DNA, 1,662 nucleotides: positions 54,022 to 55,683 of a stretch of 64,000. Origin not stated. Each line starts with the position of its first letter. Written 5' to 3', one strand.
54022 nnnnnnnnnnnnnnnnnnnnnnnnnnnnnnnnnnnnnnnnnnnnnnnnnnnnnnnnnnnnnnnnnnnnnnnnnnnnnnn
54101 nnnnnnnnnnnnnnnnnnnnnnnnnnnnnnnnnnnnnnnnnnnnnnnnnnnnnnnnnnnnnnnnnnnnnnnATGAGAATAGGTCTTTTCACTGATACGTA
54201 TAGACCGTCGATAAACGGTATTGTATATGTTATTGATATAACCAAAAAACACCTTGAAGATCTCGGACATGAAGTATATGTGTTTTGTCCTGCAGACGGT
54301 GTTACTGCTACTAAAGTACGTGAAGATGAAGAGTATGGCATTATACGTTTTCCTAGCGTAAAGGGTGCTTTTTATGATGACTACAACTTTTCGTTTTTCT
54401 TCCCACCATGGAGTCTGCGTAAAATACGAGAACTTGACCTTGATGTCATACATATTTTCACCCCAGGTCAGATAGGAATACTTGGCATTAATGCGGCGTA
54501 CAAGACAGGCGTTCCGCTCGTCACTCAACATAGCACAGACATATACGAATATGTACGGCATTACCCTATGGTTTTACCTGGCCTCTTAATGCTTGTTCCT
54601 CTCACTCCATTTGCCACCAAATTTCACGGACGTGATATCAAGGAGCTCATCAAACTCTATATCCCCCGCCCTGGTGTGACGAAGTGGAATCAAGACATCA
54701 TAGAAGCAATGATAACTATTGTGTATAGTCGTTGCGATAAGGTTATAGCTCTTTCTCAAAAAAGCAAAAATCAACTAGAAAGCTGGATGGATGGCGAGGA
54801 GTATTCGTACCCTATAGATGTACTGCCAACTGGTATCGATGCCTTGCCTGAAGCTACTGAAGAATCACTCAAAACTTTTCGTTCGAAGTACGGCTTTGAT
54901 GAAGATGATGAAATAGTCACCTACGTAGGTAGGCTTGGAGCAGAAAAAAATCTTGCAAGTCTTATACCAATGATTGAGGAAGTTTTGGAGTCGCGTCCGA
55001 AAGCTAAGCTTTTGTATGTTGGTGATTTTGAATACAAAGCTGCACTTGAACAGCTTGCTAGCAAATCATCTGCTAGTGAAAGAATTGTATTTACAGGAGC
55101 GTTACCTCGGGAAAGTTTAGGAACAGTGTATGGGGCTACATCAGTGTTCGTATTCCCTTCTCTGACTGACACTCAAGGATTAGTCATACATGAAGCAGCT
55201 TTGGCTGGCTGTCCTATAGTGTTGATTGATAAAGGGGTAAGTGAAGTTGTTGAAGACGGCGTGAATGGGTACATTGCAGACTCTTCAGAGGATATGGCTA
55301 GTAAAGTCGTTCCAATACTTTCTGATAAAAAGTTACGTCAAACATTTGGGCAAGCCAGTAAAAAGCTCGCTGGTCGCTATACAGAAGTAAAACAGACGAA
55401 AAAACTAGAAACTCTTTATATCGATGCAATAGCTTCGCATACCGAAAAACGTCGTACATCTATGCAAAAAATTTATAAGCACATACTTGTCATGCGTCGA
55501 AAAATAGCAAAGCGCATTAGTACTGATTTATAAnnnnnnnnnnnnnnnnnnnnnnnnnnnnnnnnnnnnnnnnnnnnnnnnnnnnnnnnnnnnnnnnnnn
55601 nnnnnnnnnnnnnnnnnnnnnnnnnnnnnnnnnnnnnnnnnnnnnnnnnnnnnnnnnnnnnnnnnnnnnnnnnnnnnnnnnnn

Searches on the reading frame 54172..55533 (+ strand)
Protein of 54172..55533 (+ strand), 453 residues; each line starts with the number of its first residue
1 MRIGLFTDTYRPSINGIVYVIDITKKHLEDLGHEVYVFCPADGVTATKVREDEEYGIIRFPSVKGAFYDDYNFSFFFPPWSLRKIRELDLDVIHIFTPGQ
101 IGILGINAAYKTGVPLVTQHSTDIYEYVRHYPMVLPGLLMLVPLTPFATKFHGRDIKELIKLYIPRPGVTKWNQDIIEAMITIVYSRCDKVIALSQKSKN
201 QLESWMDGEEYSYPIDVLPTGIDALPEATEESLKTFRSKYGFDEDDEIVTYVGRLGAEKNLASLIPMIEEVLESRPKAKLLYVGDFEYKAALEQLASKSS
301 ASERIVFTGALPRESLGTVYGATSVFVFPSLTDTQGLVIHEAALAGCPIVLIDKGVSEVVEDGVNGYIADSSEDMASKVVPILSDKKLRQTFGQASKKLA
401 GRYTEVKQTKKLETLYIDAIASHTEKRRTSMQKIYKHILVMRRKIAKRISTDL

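Call 27: find_encoding_contigs(protein=window:54172-55533:+, flank=10000, max_places=1)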
Protein window:54172-55533:+ (453 aa): 6 contigs read that carry it; 1 place shown.
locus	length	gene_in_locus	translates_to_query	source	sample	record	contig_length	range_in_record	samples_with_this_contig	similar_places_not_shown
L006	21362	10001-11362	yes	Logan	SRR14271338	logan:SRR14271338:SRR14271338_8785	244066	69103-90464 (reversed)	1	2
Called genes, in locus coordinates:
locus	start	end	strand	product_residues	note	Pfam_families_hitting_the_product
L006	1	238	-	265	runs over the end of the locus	PF03372:Exo_endo_phos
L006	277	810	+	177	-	PF01300:Sua5_yciO_yrdC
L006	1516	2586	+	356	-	-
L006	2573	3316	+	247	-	-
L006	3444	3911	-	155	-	PF01668:SmpB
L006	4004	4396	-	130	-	-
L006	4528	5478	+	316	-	PF12697:Abhydrolase_6 (weak)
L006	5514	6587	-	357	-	PF13439:Glyco_transf_4, PF00534:Glycos_transf_1, PF13692:Glyco_trans_1_4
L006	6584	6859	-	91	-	-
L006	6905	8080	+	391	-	PF13439:Glyco_transf_4, PF13477:Glyco_trans_4_2, PF13579:Glyco_trans_4_4, PF00534:Glycos_transf_1, PF13692:Glyco_trans_1_4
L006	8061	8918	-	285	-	PF03096:Ndr (weak), PF12146:Hydrolase_4, PF00561:Abhydrolase_1, PF12697:Abhydrolase_6, PF08386:Abhydrolase_4 (faint)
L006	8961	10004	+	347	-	PF13439:Glyco_transf_4, PF00534:Glycos_transf_1, PF13692:Glyco_trans_1_4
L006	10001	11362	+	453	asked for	PF13439:Glyco_transf_4, PF13579:Glyco_trans_4_4 (weak), PF00534:Glycos_transf_1, PF13692:Glyco_trans_1_4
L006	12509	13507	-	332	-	PF00268:Ribonuc_red_sm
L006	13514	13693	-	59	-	-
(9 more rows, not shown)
